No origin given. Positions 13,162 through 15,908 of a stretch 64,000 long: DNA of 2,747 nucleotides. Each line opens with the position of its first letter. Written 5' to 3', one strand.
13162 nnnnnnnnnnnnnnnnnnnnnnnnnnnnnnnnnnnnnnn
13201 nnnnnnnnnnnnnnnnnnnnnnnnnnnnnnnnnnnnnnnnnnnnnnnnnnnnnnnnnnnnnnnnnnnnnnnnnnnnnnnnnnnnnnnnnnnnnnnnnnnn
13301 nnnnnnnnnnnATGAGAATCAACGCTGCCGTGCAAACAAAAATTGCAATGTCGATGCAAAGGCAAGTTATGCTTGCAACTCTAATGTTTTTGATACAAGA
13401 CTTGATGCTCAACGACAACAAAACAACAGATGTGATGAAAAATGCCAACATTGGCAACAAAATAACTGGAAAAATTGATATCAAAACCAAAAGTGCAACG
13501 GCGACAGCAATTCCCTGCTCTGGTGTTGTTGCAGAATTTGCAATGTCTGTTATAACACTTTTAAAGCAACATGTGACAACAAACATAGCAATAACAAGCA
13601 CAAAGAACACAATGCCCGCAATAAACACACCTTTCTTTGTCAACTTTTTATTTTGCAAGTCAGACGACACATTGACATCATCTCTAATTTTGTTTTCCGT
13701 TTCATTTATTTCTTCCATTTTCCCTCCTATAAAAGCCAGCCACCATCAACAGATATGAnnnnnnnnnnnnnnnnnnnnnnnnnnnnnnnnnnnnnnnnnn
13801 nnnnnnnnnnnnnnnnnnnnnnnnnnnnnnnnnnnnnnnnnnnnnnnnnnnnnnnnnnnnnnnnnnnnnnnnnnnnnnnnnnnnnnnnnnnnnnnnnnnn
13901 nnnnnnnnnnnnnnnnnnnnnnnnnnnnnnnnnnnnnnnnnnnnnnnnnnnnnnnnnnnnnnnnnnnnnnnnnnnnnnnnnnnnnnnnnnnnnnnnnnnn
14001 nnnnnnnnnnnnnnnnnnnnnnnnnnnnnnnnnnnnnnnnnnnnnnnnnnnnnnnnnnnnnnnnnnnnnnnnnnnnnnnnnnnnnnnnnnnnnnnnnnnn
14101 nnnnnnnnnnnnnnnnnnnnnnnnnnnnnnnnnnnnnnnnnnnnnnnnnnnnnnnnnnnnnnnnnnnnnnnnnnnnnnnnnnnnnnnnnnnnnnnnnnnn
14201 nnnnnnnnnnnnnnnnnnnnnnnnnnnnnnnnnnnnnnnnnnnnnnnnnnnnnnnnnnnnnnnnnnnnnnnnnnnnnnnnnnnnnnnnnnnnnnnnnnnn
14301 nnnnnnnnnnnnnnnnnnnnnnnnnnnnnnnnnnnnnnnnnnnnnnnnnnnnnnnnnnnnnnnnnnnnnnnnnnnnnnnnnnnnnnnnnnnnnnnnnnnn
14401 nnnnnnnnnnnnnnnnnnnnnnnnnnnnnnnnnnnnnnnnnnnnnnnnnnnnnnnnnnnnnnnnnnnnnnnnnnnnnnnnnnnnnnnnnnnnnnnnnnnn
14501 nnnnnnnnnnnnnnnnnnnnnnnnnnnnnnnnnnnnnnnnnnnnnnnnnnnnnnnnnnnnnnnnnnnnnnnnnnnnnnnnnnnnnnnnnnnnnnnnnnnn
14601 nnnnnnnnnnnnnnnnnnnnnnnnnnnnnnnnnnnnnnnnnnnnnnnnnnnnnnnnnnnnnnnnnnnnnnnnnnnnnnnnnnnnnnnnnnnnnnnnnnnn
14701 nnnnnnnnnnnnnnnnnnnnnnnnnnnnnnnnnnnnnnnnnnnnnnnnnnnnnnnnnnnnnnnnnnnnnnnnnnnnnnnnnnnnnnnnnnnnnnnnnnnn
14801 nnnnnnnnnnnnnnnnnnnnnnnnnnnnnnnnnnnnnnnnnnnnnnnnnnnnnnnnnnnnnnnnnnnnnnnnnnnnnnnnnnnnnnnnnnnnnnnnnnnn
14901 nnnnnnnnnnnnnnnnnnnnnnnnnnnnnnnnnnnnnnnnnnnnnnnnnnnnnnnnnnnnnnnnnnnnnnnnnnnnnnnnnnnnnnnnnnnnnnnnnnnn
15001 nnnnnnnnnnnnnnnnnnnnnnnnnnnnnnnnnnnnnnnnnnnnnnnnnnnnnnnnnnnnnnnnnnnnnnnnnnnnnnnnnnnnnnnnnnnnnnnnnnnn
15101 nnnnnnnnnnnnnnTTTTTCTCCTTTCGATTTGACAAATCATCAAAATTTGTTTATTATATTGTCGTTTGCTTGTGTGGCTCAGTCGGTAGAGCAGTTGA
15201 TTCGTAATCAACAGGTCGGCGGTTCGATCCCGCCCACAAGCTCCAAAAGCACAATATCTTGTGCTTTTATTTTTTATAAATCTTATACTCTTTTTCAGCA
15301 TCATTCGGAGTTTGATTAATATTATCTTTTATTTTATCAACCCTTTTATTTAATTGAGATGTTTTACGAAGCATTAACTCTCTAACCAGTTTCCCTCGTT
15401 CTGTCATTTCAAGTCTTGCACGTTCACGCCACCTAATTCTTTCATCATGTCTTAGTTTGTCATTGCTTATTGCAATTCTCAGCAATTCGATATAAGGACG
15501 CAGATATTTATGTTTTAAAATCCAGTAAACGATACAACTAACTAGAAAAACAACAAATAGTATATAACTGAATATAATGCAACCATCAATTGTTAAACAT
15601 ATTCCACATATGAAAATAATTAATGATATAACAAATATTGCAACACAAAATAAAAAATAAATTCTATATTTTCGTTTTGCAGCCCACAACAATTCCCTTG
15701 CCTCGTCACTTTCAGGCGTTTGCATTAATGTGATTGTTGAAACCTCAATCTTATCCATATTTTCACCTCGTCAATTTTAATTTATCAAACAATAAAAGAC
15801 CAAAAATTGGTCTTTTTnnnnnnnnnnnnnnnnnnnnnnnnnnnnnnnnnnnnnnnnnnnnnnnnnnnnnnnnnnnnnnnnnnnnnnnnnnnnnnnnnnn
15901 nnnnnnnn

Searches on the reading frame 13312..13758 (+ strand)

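Call 35: search_protein_families(library=pfam, max_evalue=0.00001, proteins=[window:13312-13758:+])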
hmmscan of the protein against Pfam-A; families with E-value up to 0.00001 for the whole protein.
window:13312-13758:+ (148 aa): 0 families

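Call 40: search_protein_families(library=pfam, max_evalue=1, proteins=[window:13312-13758:+])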
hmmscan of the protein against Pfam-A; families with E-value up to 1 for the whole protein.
window:13312-13758:+ (148 aa): 1 family
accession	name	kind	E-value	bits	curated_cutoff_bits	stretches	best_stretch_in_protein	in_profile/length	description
PF11886.13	TOC159_MAD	-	0.036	13.5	25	1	34-74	219-259/267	Translocase of chloroplast 159/132, membrane anchor domain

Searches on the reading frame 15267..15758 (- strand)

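Call 35: search_protein_families(library=pfam, max_evalue=0.00001, proteins=[window:15267-15758:-])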
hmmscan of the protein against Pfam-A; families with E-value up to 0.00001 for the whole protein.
window:15267-15758:- (163 aa): 0 families

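Call 40: search_protein_families(library=pfam, max_evalue=1, proteins=[window:15267-15758:-])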
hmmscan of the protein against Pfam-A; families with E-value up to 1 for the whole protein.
window:15267-15758:- (163 aa): 6 families
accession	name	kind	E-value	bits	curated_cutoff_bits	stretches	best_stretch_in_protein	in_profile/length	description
PF09874.14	DUF2101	-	0.029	14.6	22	1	28-90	84-145/206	Predicted membrane protein (DUF2101)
PF11239.13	DUF3040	-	0.059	14.1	24.7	1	26-74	36-81/84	Protein of unknown function (DUF3040)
PF00957.27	Synaptobrevin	-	0.078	13.2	26.4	1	17-52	54-89/89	Synaptobrevin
PF10003.15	DUF2244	-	0.081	13.1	27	1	38-132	13-111/138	Integral membrane protein (DUF2244)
PF20712.2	CyanoTRADDas_TM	-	0.56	10.8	24.3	1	27-59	2-35/68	Cyanobacterial TRADD-N associated 2-Transmembrane domain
PF20990.2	DUF2207_C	-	0.82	9.8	33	1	22-87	123-190/247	Predicted membrane protein (DUF2207) C-terminal domain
